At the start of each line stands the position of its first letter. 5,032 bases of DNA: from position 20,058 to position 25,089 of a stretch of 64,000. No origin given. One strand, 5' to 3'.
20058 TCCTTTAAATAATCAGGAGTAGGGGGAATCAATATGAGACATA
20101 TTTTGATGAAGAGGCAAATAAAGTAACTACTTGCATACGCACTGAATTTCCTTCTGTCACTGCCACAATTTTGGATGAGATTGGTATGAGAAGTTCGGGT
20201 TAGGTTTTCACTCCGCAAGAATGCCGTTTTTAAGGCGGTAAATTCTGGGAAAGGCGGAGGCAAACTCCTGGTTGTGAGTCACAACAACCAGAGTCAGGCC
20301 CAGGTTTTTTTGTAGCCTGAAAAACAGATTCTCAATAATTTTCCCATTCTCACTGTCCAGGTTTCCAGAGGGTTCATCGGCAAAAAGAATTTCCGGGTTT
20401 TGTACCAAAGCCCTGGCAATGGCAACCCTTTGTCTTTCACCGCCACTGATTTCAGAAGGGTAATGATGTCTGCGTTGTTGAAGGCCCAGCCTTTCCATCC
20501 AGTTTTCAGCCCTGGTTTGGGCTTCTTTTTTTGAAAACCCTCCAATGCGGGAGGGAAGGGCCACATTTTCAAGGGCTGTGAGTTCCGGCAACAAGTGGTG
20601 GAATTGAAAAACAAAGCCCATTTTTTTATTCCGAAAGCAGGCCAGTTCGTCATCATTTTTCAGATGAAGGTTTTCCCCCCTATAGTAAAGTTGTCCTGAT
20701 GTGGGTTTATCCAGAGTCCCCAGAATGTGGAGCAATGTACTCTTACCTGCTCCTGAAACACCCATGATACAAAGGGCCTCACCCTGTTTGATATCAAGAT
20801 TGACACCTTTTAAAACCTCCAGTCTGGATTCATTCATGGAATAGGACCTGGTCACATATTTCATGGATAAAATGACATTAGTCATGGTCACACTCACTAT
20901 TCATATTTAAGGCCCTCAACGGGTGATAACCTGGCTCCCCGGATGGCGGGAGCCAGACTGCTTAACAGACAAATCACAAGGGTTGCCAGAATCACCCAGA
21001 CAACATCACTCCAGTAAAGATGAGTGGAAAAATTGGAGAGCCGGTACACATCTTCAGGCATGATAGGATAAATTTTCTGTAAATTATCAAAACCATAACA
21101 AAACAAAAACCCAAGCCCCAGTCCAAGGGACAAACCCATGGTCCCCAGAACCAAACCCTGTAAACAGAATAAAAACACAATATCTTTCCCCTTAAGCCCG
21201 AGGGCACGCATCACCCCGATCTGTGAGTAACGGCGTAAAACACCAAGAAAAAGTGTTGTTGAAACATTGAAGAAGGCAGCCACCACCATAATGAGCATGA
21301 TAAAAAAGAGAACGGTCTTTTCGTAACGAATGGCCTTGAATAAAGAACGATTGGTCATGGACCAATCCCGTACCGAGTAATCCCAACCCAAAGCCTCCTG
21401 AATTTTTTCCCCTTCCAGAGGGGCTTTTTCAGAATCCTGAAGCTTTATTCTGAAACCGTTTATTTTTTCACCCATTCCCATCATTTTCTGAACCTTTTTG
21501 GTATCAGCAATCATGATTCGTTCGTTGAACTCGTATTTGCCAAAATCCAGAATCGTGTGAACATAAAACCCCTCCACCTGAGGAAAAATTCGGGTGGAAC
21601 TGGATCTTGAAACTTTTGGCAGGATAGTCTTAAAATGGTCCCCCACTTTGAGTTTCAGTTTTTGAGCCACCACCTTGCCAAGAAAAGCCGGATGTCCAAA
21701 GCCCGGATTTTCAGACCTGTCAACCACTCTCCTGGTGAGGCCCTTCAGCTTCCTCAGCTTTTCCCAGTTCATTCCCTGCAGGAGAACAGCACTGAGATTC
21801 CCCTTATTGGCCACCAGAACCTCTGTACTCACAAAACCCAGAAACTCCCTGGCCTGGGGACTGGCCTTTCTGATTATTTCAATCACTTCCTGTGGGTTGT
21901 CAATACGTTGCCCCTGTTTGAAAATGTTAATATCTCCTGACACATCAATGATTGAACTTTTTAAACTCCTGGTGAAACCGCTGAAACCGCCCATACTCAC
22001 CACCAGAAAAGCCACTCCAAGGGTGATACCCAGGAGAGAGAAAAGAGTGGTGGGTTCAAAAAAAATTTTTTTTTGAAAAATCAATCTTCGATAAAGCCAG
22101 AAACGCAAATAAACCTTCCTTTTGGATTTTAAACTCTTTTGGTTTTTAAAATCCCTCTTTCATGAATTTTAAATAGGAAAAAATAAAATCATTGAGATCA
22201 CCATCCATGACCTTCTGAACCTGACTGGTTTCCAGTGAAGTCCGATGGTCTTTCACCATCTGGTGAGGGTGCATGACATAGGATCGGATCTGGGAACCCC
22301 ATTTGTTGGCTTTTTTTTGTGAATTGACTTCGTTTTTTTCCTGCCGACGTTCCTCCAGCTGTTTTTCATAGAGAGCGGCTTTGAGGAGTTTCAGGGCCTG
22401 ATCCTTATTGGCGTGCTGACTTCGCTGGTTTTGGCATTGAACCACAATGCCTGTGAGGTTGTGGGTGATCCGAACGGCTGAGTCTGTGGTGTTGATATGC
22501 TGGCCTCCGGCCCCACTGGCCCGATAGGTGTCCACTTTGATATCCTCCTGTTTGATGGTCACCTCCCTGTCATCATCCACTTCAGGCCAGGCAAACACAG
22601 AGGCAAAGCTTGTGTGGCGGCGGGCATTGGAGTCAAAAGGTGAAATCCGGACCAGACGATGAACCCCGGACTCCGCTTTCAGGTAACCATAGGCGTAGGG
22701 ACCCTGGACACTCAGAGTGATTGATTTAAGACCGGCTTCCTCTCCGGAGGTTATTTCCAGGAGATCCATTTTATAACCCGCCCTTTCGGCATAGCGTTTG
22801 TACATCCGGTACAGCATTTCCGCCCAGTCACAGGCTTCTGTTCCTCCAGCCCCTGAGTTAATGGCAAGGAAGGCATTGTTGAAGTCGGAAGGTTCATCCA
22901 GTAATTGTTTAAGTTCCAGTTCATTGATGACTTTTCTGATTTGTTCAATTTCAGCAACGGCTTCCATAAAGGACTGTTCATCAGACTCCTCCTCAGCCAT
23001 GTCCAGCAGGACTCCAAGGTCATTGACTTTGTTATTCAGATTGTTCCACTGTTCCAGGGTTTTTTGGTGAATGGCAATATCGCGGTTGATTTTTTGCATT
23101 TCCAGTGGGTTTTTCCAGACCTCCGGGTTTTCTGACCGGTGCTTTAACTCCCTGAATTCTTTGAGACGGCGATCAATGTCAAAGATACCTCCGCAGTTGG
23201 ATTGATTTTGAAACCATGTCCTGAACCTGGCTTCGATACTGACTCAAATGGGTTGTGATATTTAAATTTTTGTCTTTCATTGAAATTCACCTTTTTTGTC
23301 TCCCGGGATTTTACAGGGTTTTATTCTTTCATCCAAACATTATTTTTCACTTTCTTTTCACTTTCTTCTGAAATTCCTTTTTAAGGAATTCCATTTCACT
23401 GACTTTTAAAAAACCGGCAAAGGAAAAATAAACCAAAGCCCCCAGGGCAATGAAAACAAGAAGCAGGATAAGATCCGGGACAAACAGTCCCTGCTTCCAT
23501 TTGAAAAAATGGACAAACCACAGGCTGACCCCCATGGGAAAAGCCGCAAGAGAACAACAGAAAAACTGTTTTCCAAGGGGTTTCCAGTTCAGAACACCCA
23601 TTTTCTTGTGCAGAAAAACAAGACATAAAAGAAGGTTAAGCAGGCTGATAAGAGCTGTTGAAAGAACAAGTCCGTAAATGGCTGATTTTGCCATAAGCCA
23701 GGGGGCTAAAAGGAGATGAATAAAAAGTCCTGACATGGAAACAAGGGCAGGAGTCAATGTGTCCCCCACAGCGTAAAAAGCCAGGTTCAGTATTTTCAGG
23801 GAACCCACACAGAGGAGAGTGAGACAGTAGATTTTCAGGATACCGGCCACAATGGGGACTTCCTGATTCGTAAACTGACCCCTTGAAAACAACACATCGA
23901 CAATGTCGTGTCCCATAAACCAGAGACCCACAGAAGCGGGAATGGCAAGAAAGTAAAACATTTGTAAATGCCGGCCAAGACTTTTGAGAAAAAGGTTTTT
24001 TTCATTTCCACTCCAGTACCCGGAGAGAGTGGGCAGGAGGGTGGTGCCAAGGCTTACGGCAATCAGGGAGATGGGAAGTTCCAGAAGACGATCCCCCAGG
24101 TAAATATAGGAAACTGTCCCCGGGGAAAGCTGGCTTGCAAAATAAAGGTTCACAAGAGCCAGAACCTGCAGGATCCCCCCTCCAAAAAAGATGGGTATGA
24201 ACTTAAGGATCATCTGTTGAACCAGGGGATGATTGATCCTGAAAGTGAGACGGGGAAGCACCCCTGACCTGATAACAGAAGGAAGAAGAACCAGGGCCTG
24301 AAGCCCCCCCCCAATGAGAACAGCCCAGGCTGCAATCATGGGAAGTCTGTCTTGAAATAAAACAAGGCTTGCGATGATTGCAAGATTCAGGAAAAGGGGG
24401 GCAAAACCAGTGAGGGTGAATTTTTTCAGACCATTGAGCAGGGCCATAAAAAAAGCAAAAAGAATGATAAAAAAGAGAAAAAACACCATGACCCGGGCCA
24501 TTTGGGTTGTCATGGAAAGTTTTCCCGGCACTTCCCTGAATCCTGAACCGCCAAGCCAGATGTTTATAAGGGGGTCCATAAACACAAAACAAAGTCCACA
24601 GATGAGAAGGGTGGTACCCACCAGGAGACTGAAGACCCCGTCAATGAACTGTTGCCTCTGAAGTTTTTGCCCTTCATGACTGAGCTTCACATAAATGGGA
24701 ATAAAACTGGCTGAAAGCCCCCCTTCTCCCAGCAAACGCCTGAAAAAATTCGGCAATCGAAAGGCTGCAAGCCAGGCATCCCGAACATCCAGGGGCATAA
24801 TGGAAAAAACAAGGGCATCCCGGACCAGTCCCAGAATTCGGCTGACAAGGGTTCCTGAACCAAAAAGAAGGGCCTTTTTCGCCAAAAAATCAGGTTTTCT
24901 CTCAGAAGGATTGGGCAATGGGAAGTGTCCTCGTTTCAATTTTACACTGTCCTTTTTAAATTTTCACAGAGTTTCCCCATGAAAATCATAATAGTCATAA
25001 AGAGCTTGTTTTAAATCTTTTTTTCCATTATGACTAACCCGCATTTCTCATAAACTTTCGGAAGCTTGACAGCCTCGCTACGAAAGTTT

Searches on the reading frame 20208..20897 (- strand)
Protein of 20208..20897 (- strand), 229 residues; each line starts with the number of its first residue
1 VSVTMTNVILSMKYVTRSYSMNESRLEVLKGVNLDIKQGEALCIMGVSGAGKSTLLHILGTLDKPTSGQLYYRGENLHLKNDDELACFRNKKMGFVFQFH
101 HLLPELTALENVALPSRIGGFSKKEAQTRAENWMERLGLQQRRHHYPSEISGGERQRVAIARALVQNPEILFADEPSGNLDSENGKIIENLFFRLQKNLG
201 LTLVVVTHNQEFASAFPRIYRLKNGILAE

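Call 82: search_protein_families(library=pfam, proteins=[window:20208-20897:-], max_evalue=0.001)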
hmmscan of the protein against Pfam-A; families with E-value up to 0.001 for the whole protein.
window:20208-20897:- (229 aa): 2 families
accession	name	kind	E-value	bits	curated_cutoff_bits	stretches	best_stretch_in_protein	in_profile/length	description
PF00005.33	ABC_tran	-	3.4e-36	125.3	25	1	29-177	1-136/137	ABC transporter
PF13304.12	AAA_21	-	0.00068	20.2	27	0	43-101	3-65/304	AAA domain, putative AbiEii toxin, Type IV TA system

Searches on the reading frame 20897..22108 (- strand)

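Call 20: search_protein_families(library=ncbifam, proteins=[window:20897-22108:-], max_evalue=0.00001)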
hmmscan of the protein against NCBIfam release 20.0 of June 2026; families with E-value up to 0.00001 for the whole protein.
window:20897-22108:- (403 aa): 8 families
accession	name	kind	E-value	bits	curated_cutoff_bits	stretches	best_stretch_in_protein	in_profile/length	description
TIGR02212.1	lolCE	equivalog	3.5e-74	250.2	362.45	1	15-403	18-411/411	lipoprotein-releasing ABC transporter permease subunit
NF008357.0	PRK11146.1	exception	1.1e-44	152.9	439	1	21-398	27-409/414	lipoprotein-releasing ABC transporter permease subunit LolE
TIGR02213.1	lolE_release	exception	6.4e-42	143.8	540.35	1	21-399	24-407/411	lipoprotein-releasing ABC transporter permease subunit LolE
NF008076.0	PRK10814.1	exception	8.2e-36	123.9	473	1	23-403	29-399/399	lipoprotein-releasing ABC transporter permease subunit LolC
NF038346.1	FtsX_actino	exception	9.8e-13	48.1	250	1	206-385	122-299/308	permease-like cell division protein FtsX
NF038347.1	FtsX_Gpos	exception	6.1e-10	38.9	225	1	218-380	123-283/296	permease-like cell division protein FtsX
TIGR03434.1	ADOP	subfamily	5.5e-08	31.4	622.3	1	256-401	263-400/803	ADOP family duplicated permease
TIGR00439.2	FtsX_Gneg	equivalog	1.9e-06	27.3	255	1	256-386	159-285/292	permease-like cell division protein FtsX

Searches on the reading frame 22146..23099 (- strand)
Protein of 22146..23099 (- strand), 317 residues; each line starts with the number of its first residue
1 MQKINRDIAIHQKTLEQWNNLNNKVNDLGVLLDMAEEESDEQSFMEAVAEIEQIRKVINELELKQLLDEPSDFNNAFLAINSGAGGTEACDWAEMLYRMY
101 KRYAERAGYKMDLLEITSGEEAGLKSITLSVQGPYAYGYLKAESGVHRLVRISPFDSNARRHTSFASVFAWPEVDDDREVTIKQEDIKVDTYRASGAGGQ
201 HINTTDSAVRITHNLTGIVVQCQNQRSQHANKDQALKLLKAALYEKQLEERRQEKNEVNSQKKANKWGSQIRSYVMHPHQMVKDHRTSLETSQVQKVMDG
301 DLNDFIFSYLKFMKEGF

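Call 20: search_protein_families(library=ncbifam, proteins=[window:22146-23099:-], max_evalue=0.00001)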
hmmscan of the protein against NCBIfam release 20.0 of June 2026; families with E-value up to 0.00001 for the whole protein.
window:22146-23099:- (317 aa): 5 families
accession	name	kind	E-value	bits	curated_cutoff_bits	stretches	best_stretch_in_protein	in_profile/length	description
TIGR00020.2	prfB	exception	7.8e-142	472.4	370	1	2-311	44-353/353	peptide chain release factor 2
NF001859.2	PRK00591.1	equivalog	4.8e-81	272.5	400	1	7-308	36-337/347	peptide chain release factor 1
TIGR00019.1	prfA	equivalog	1.7e-79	267.4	423.25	1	7-306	45-343/361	peptide chain release factor 1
TIGR03072.1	release_prfH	equivalog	3.3e-36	124.7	166.65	1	77-270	2-191/200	peptide chain release factor H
NF006718.0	PRK09256.1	equivalog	1e-12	48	100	1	178-215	8-45/140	alternative ribosome rescue aminoacyl-tRNA hydrolase ArfB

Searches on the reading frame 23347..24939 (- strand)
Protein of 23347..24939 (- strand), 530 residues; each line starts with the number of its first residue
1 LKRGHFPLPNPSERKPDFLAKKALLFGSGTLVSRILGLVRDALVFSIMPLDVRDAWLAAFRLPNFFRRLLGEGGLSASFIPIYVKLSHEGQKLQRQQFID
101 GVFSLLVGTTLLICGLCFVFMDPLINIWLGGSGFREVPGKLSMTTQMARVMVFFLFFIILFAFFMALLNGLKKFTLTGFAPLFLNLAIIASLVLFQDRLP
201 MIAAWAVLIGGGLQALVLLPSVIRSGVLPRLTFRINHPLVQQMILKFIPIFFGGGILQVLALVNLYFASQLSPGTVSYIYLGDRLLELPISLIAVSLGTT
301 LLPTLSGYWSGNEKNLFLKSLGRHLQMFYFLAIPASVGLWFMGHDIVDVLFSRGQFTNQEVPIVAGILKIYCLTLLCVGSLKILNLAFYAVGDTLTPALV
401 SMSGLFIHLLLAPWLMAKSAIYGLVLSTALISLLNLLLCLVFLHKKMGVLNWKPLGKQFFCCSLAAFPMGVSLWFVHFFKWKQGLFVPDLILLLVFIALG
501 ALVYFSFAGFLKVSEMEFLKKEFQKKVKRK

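Call 20: search_protein_families(library=ncbifam, proteins=[window:23347-24939:-], max_evalue=0.00001)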
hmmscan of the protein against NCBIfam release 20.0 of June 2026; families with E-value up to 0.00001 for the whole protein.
window:23347-24939:- (530 aa): 1 family
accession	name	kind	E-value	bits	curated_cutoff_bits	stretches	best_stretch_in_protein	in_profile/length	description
TIGR01695.1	murJ_mviN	equivalog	4.5e-106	355.6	235.55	1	19-519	2-504/506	murein biosynthesis integral membrane protein MurJ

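Call 64: find_homologous_proteins(query=window:23347-24939:-, max_evalue=1e-30)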
Query window:23347-24939:- (530 aa): 545 proteins with E <= 1e-30 among 8000 candidates; the best 120 are listed.
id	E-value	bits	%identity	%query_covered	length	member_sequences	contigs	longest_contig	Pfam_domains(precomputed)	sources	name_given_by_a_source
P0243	0.0e+0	1132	100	99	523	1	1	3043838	PF03023.20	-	-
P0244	4.8e-271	918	81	97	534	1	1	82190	PF01554.24,PF03023.20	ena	-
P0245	5.8e-257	872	76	96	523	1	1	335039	PF01554.24,PF03023.20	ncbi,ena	-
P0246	1.5e-252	857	76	98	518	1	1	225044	PF01554.24,PF03023.20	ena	-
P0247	1.6e-242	824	73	97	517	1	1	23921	PF01554.24,PF03023.20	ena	-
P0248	7.9e-232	789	70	98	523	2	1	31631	PF01554.24,PF03023.20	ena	-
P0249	1.6e-202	692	63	97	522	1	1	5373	PF03023.20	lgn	-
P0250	6.9e-200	684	62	97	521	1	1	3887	PF01554.24,PF03023.20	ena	-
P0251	2.5e-190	652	58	97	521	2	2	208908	PF01554.24,PF03023.20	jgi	jgi:putative peptidoglycan lipid II flippase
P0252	1.4e-189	650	59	98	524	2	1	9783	PF03023.20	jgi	-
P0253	4.7e-188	644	57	98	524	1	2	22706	PF01554.24,PF03023.20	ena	-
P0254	9.5e-188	643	58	98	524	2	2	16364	PF01554.24,PF03023.20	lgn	-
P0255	2.0e-187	642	57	98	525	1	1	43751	PF01554.24,PF03023.20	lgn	-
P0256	5.1e-186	638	58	97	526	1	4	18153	PF01554.24,PF03023.20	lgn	-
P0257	2.6e-183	629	57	98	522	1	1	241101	PF01554.24,PF03023.20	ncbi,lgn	-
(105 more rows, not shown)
